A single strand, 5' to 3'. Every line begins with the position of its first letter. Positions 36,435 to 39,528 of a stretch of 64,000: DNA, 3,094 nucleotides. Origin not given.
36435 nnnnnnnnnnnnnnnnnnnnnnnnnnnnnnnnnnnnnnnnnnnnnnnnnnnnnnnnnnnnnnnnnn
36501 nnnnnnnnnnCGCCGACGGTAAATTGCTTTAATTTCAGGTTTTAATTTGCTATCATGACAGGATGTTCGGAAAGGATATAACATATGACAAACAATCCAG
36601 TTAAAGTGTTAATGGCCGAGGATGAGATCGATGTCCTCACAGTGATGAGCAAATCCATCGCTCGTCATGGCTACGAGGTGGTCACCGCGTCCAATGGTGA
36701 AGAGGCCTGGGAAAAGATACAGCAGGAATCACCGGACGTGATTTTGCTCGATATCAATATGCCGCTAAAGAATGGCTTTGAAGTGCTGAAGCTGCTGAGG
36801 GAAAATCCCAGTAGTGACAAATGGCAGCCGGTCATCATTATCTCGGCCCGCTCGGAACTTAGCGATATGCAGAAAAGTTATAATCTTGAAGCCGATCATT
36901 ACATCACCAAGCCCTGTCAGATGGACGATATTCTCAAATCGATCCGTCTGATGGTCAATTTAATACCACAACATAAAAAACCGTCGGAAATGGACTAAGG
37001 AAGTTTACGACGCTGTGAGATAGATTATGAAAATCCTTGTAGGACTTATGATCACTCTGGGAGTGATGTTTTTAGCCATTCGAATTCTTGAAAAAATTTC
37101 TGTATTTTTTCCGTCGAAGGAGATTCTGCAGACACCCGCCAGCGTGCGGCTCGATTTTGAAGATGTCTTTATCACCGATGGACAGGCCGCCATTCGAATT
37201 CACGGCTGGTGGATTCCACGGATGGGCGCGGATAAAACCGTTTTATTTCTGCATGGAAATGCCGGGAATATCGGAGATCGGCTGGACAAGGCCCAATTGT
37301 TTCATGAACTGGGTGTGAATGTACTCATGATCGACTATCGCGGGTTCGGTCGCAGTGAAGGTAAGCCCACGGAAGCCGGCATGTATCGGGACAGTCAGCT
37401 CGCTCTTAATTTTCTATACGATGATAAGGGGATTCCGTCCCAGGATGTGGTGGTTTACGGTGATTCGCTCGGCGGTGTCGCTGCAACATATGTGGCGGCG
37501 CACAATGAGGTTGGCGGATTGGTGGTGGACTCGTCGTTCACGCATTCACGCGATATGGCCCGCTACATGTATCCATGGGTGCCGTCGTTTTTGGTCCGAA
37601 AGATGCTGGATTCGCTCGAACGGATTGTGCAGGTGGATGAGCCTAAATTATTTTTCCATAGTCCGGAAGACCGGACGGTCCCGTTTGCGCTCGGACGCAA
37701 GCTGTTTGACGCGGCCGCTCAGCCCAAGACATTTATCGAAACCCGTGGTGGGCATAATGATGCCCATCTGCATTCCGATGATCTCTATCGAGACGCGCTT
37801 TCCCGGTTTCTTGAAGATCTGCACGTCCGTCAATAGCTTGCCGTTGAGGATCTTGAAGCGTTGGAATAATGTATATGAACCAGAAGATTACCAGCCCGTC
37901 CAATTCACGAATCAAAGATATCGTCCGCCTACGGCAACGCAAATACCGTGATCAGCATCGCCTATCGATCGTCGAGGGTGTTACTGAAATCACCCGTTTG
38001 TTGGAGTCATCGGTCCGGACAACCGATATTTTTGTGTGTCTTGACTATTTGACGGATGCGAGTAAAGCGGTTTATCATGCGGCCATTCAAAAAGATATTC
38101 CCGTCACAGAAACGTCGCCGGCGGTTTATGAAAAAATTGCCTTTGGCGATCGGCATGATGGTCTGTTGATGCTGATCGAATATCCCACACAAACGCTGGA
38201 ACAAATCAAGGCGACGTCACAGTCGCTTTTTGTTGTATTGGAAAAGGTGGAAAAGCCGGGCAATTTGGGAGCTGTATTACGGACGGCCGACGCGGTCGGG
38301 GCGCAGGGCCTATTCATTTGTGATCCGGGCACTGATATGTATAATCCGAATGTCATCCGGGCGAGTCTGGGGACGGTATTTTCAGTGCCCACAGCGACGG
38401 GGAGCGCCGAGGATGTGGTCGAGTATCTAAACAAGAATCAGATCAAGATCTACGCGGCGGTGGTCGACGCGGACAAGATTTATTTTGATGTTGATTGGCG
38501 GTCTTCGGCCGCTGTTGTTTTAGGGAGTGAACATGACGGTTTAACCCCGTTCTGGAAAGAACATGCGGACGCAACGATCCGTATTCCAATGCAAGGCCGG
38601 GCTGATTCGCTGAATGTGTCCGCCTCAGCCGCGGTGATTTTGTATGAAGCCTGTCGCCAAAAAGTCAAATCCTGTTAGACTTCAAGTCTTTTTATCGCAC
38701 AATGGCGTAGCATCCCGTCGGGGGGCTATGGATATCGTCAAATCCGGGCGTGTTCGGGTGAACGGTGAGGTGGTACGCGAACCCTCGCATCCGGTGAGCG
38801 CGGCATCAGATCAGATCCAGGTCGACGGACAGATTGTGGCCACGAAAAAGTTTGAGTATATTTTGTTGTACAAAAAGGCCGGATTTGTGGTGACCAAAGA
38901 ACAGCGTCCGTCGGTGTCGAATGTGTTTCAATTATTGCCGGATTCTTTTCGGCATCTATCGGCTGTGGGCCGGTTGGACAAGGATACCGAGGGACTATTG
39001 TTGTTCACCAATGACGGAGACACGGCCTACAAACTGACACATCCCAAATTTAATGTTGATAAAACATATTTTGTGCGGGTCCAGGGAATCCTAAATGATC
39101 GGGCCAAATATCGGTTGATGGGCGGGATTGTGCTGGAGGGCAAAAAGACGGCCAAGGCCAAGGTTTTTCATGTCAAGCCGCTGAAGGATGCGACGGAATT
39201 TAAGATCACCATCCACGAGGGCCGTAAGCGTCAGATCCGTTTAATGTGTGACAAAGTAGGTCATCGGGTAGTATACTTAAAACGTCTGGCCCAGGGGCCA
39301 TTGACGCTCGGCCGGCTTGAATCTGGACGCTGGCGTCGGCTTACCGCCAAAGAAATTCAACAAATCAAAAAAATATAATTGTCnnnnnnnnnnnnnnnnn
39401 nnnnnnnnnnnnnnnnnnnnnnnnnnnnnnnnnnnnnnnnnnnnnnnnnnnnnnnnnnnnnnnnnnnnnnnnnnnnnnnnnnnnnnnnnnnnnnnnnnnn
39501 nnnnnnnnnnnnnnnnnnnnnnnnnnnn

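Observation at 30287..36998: Phosphorelay operon with an embedded TMTC-like GT-C/TPR glycosyltransferase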

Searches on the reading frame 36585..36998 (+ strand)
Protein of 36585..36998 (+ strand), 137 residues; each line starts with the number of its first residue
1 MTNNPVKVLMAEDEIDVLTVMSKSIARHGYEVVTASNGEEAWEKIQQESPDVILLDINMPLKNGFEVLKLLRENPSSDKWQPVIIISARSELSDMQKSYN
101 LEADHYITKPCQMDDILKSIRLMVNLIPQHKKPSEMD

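Call 4: search_protein_families(library=pfam, proteins=[window:36585-36998:+], max_evalue=0.01)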
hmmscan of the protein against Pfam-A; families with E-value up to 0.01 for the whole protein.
window:36585-36998:+ (137 aa): 3 families
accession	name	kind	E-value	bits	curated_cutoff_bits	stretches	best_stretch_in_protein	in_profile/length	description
PF00072.30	Response_reg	-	1.6e-28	99.6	30.2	1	8-121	1-111/111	Response regulator receiver domain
PF23198.2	PDE8A_N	-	0.0015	18.9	29.6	1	4-73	8-76/147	PDE8A-like, N-terminal domain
PF20274.4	cREC_REC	-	0.0042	18.2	27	1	31-88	14-74/88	Cyclic-phosphate processing Receiver domain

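Call 5: search_protein_families(library=ncbifam, proteins=[window:36585-36998:+], max_evalue=0.01)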
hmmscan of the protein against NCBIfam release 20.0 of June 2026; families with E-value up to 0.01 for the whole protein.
window:36585-36998:+ (137 aa): 100 families (the best 25 are shown)
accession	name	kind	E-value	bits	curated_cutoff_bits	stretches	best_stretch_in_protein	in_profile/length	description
NF045944.1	ResRegRpaBCyano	equivalog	2.2e-21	76.3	330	1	9-131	1-119/229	response regulator transcription factor RpaB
TIGR02154.1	PhoB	equivalog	3e-21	75.7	296.2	1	7-124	4-120/226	phosphate regulon transcriptional regulator PhoB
NF053854.1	RespRegPhoBBctds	equivalog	6.7e-20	71.4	270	1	8-126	1-117/225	two-component system response regulator PhoB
NF041733.1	resp_reg_CseB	equivalog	1.5e-19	70.2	350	1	7-127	2-118/228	two-component system response regulator CseB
NF007135.0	PRK09581.1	equivalog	1.6e-19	70.1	474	1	8-121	5-117/457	PleD family two-component system response regulator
NF040534.1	resp_reg_YycF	equivalog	1.6e-19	70.1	340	1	7-129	2-118/231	response regulator YycF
TIGR01387.1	cztR_silR_copR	subfamily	7.7e-19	68.2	279.2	1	8-124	1-114/218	heavy metal response regulator transcription factor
NF012023.0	PRK15479.1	equivalog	1.9e-18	66.8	337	1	7-123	2-115/224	transcriptional regulator TctD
TIGR01818.1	ntrC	equivalog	2.5e-18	66.1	558.6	1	8-119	1-109/463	nitrogen regulation protein NR(I)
NF051850.1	RespRegRprY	equivalog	2.9e-18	66.1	370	1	4-127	3-123/234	response regulator transcription factor RprY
NF040689.1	MtrAB_MtrA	equivalog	5.9e-18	65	300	1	9-124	2-113/219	MtrAB system response regulator MtrA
NF008199.0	PRK10955.1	equivalog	1.1e-17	64.7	341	1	7-123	3-114/232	envelope stress response regulator transcription factor CpxR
NF033120.0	vanR_FM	exception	1.1e-17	64.5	460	1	6-112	4-106/231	vancomycin resistance response regulator transcription factor, VanR-F/VanR-M family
TIGR02875.1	spore_0_A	equivalog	1.5e-17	63.7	200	1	5-126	2-124/262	sporulation transcription factor Spo0A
NF007969.0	PRK10693.1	equivalog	3.5e-17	62.4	329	1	7-120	9-119/337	two-component system response regulator RssB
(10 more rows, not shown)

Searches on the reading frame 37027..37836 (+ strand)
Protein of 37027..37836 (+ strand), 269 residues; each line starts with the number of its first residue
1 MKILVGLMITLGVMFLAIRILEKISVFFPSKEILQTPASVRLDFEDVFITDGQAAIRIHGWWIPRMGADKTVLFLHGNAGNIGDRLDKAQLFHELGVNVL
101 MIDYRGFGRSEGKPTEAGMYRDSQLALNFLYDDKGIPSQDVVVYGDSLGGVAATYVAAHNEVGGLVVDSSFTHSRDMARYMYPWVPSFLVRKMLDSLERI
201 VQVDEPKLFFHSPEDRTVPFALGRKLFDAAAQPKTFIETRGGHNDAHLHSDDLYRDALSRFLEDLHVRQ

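Call 4: search_protein_families(library=pfam, proteins=[window:37027-37836:+], max_evalue=0.01)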
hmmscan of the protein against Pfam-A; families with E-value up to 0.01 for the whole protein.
window:37027-37836:+ (269 aa): 5 families
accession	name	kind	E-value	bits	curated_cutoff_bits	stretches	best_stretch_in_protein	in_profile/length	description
PF12146.15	Hydrolase_4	-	6.7e-14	52.2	27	1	69-183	4-121/239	Serine aminopeptidase, S33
PF00561.26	Abhydrolase_1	-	4.3e-09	36.8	25.8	1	71-188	2-123/245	alpha/beta hydrolase fold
PF12697.13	Abhydrolase_6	-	5.6e-08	34.1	26.3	1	72-179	1-102/217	Alpha/beta hydrolase family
PF00326.27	Peptidase_S9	-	7.1e-05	22.8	22.6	1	88-235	6-175/213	Prolyl oligopeptidase family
PF05677.18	DUF818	-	0.00019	21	20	1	90-153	165-229/365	Chlamydia CHLPS protein (DUF818)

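Call 5: search_protein_families(library=ncbifam, proteins=[window:37027-37836:+], max_evalue=0.01)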
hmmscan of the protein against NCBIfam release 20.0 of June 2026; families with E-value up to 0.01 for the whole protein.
window:37027-37836:+ (269 aa): 14 families
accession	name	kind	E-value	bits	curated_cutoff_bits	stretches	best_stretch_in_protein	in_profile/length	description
NF042907.1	CPn0927_CPn0928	subfamily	1.7e-08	33.8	200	1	72-154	134-225/357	CPn0927/CPn0928 family alpha/beta hydrolase fold protein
NF047920.1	lactonase_UilS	equivalog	7.8e-08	32.4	400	1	88-173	44-133/285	UilS family quorum-quenching N-acyl-homoserine lactonase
TIGR02427.1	protocat_pcaD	equivalog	4e-06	26.4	255.85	1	96-167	39-109/251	3-oxoadipate enol-lactonase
NF045632.1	hydroxlase_HsaD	equivalog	5.4e-06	25.5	400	1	68-159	33-124/290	4,5:9,10-diseco-3-hydroxy-5,9,17-trioxoandrosta-1(10),2-diene-4-oate hydrolase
TIGR03695.1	menH_SHCHC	equivalog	6e-05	22.6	208.55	1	69-169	2-103/252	2-succinyl-6-hydroxy-2,4-cyclohexadiene-1-carboxylate synthase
NF045948.1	ProImpepThrmp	equivalog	0.0002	20.9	500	1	69-171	25-129/291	proline iminopeptidase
NF033892.1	XcbB_CpsF_sero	subfamily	0.00024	20.5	125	1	128-168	148-188/291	XcbB/CpsF family capsular polysaccharide biosynthesis protein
TIGR01738.1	bioH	equivalog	0.00043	20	206.95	0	136-173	63-101/245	pimeloyl-ACP methyl ester esterase BioH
NF011457.0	PRK14875.1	equivalog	0.00059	18.9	307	1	40-160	115-219/372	acetoin dehydrogenase dihydrolipoyllysine-residue acetyltransferase subunit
NF008340.0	PRK11126.1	equivalog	0.0014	17.9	261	1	70-165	15-104/255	2-succinyl-6-hydroxy-2,4-cyclohexadiene-1-carboxylate synthase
NF051488.1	bifunc_PcaDC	exception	0.0028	16.9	390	1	97-160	39-99/375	bifunctional 3-oxoadipate enol-lactonase/4-carboxymuconolactone decarboxylase PcaDC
NF047580.1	BPSS1187_fam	subfamily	0.0032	17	125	0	128-184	100-155/244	BPSS1187 family protein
NF050089.1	i_nPHAscl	equivalog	0.0075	15.4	300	0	65-161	14-107/288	intracellular short-chain-length polyhydroxyalkanoate depolymerase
NF047388.1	SA1320_fam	subfamily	0.0075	14.8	230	1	140-166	52-79/644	SA1320 family protein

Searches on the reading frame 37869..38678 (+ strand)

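Call 30: search_protein_families(library=pfam, proteins=[window:37869-38678:+], max_evalue=0.001)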
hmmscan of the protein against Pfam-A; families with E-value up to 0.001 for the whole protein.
window:37869-38678:+ (269 aa): 4 families
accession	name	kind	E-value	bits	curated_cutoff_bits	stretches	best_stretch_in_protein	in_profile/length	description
PF00588.24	SpoU_methylase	-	1.1e-38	132.9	29.7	1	120-259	2-142/142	SpoU rRNA Methylase family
PF22435.1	MRM3-like_sub_bind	-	6.3e-14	52.6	27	1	12-99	1-82/84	MRM3-like substrate binding domain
PF04705.17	TSNR_N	-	0.00026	21.5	28.3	1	9-106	9-100/111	Thiostrepton-resistance methylase, N terminus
PF08032.17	SpoU_sub_bind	-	0.00089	20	22.8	0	34-104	1-71/76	RNA 2'-O ribose methyltransferase substrate binding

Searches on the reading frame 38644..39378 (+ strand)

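Call 53: search_protein_families(library=pfam, proteins=[window:38644-39378:+], max_evalue=0.000001)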
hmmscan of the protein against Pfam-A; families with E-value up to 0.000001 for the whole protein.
window:38644-39378:+ (244 aa): 2 families
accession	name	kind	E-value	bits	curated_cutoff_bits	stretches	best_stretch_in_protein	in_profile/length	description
PF00849.27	PseudoU_synth_2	-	8.3e-24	85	26.8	1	72-203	2-151/152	RNA pseudouridylate synthase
PF01479.30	S4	-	7.5e-12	45.2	22.8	1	11-58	1-48/48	S4 domain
